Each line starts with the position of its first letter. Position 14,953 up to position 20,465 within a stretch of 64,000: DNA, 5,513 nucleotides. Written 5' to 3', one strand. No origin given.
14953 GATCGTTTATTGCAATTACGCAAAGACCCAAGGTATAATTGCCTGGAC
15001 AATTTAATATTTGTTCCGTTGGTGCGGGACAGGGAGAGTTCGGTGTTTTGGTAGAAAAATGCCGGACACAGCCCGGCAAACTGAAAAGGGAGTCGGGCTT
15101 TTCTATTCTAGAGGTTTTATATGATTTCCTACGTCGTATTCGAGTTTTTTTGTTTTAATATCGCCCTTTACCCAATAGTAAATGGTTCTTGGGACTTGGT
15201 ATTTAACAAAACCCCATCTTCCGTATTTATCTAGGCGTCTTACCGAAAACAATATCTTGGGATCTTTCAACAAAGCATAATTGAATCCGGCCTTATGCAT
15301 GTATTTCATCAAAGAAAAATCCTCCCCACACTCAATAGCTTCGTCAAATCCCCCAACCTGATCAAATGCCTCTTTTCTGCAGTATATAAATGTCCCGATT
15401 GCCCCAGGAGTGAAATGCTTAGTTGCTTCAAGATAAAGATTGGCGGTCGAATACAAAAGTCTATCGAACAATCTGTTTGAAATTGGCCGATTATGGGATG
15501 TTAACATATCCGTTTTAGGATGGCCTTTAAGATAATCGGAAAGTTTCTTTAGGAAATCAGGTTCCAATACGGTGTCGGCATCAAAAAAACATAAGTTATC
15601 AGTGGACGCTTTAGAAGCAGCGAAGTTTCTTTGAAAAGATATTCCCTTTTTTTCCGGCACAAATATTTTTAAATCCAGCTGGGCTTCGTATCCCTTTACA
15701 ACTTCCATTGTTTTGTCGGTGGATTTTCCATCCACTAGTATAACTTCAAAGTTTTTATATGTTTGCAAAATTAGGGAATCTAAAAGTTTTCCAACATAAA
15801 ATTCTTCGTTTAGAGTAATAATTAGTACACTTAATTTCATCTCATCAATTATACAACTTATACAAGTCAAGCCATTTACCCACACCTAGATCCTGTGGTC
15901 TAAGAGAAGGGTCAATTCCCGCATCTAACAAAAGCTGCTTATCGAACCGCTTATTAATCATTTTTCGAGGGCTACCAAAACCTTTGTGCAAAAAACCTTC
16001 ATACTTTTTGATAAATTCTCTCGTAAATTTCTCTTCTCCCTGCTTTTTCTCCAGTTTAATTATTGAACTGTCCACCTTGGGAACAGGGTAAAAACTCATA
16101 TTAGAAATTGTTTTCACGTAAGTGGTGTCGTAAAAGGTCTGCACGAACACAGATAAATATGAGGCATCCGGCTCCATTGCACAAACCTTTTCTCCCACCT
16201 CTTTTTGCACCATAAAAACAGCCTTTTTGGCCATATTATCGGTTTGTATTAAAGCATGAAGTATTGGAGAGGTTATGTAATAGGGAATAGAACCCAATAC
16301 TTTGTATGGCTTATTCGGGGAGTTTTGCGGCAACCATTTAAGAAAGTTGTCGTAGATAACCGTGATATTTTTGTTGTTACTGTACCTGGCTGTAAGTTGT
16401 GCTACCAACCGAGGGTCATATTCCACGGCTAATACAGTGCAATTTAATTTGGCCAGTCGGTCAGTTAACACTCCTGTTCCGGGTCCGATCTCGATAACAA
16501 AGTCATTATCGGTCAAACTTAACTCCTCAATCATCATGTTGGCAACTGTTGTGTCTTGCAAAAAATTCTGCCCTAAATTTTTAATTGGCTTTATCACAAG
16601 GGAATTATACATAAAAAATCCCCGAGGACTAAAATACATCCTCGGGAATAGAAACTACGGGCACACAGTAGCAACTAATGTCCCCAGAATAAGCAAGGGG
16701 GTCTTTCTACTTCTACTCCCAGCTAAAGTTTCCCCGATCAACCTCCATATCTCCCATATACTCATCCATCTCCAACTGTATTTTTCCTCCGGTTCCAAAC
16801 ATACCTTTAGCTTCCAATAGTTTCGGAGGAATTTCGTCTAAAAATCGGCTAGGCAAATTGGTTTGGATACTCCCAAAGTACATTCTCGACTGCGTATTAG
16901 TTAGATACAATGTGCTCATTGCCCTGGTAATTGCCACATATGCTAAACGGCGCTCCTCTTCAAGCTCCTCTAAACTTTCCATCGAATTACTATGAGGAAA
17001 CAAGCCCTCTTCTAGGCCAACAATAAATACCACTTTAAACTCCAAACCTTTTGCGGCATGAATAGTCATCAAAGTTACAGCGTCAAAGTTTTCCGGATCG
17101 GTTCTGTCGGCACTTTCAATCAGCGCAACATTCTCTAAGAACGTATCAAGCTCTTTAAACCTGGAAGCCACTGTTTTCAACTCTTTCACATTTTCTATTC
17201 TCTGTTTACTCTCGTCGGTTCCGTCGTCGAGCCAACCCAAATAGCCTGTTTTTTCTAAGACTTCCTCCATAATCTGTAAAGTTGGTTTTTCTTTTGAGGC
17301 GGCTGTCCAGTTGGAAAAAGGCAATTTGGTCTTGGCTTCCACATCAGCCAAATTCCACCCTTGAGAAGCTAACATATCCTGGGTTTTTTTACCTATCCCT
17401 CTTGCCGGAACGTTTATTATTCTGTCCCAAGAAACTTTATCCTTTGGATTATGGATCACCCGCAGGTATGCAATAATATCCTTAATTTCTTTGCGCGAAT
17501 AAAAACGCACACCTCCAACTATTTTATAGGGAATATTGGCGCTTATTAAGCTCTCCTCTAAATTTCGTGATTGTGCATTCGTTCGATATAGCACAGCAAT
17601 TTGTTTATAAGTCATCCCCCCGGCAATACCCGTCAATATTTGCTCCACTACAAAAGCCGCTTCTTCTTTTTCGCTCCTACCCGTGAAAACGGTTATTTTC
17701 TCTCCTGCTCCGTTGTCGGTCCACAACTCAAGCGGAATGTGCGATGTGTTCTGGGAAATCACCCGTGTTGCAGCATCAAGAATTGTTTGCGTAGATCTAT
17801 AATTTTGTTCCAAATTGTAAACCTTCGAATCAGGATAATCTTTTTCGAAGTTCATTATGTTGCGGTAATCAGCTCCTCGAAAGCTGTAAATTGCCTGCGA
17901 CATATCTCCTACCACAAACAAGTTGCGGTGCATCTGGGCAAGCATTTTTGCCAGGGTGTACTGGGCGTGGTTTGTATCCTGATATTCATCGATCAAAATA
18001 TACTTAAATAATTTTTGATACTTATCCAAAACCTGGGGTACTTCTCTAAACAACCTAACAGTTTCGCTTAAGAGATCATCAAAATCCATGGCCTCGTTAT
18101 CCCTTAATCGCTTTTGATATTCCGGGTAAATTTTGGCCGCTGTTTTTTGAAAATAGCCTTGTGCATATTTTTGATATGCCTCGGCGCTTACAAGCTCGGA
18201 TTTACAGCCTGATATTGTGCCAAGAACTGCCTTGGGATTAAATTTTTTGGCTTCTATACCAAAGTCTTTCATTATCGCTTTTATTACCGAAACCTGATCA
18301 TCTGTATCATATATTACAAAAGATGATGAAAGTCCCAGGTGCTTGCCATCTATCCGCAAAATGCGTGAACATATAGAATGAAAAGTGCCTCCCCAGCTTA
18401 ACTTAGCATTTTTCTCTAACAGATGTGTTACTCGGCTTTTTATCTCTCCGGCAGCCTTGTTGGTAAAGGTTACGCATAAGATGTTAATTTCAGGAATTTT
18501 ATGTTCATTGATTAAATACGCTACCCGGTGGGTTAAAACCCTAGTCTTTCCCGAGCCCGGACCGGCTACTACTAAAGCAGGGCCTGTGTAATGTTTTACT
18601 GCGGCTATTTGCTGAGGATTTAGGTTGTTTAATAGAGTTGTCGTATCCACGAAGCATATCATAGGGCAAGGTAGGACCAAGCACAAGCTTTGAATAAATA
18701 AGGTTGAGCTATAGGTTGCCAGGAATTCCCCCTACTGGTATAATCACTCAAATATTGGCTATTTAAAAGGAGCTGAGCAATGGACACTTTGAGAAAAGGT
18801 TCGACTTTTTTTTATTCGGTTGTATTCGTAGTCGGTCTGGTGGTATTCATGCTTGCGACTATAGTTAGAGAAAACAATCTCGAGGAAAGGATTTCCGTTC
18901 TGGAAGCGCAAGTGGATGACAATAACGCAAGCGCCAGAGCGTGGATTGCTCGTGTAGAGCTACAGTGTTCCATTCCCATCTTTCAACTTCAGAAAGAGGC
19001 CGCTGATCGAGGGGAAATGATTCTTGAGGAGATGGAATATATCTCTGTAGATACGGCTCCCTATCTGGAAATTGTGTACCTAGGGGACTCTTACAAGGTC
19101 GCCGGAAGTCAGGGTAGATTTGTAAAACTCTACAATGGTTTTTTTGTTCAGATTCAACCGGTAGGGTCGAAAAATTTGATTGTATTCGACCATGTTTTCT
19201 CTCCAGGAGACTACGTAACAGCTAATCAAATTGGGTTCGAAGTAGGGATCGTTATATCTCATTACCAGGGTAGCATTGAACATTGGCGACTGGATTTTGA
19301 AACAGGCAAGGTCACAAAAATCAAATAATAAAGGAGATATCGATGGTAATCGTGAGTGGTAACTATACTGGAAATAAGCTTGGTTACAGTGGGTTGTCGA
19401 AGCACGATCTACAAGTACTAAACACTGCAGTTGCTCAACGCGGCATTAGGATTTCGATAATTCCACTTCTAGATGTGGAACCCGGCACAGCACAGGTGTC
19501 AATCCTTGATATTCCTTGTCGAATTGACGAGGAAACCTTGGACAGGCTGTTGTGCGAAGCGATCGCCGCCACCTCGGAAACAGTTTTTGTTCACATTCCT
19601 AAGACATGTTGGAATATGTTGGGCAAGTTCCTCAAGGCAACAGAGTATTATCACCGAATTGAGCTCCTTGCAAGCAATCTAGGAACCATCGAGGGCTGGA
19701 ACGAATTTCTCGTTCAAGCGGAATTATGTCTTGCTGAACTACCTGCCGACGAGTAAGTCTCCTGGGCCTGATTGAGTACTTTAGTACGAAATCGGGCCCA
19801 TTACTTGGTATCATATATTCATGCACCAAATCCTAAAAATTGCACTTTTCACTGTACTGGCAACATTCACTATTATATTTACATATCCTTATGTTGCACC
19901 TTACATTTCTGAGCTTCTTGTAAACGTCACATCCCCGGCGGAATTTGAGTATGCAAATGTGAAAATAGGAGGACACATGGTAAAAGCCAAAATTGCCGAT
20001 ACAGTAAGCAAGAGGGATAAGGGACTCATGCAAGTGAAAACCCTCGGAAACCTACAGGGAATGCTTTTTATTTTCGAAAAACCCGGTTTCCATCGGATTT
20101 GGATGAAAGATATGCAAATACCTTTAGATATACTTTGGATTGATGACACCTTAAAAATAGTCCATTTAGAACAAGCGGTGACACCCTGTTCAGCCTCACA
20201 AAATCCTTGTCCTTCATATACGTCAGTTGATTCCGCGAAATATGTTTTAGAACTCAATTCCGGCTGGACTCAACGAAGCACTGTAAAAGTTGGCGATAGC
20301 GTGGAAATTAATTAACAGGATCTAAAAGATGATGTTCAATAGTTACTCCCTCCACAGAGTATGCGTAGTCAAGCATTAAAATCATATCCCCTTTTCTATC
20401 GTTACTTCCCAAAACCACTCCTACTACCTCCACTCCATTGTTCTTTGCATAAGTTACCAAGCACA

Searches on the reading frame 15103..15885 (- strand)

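Call 52: search_protein_families(library=pfam, proteins=[window:15103-15885:-], max_evalue=0.01)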
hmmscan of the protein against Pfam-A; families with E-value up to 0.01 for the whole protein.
window:15103-15885:- (260 aa): 5 families
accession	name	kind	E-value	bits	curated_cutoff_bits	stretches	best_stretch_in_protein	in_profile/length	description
PF00535.33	Glycos_transf_2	-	1.3e-25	90.7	23.3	1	19-177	1-167/168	Glycosyl transferase family 2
PF13641.12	Glyco_tranf_2_3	-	8.6e-17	62.4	27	1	18-210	3-208/230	Glycosyltransferase like family 2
PF10111.15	Glyco_tranf_2_2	-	3.4e-13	50.1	27.3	1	30-201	14-204/276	Glycosyltransferase like family 2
PF13506.12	Glyco_transf_21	-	6.4e-07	29.4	21.7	1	91-211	27-152/174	Glycosyl transferase family 21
PF13632.12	Glyco_trans_2_3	-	3.1e-05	24.3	27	1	101-207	5-117/198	Glycosyl transferase family group 2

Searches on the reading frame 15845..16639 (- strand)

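Call 52: search_protein_families(library=pfam, proteins=[window:15845-16639:-], max_evalue=0.01)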
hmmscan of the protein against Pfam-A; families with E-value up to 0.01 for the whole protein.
window:15845-16639:- (264 aa): 6 families
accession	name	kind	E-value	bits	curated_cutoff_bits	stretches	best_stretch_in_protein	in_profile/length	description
PF00398.26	RrnaAD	-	1e-53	182.5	24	1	20-262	6-260/263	Ribosomal RNA adenine dimethylase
PF13649.12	Methyltransf_25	-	1.8e-05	25.7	27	1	48-104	1-59/97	Methyltransferase domain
PF01135.25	PCMT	-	0.00026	21.3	20.3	1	29-91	58-125/210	Protein-L-isoaspartate(D-aspartate) O-methyltransferase (PCMT)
PF08241.18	Methyltransf_11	-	0.0011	20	21.2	1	50-94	2-46/95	Methyltransferase domain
PF08242.18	Methyltransf_12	-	0.0016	19.6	30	1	49-91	1-45/98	Methyltransferase domain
PF02390.23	Methyltransf_4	-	0.0041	17.1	24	1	46-106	3-67/173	Putative methyltransferase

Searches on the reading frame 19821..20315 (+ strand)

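Call 52: search_protein_families(library=pfam, proteins=[window:19821-20315:+], max_evalue=0.01)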
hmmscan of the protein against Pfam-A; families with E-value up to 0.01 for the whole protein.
window:19821-20315:+ (164 aa): 1 family
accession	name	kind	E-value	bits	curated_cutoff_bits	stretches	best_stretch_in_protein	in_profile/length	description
PF02643.20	DUF192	-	8.1e-31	106.5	27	1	54-163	1-96/96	Uncharacterized ACR, COG1430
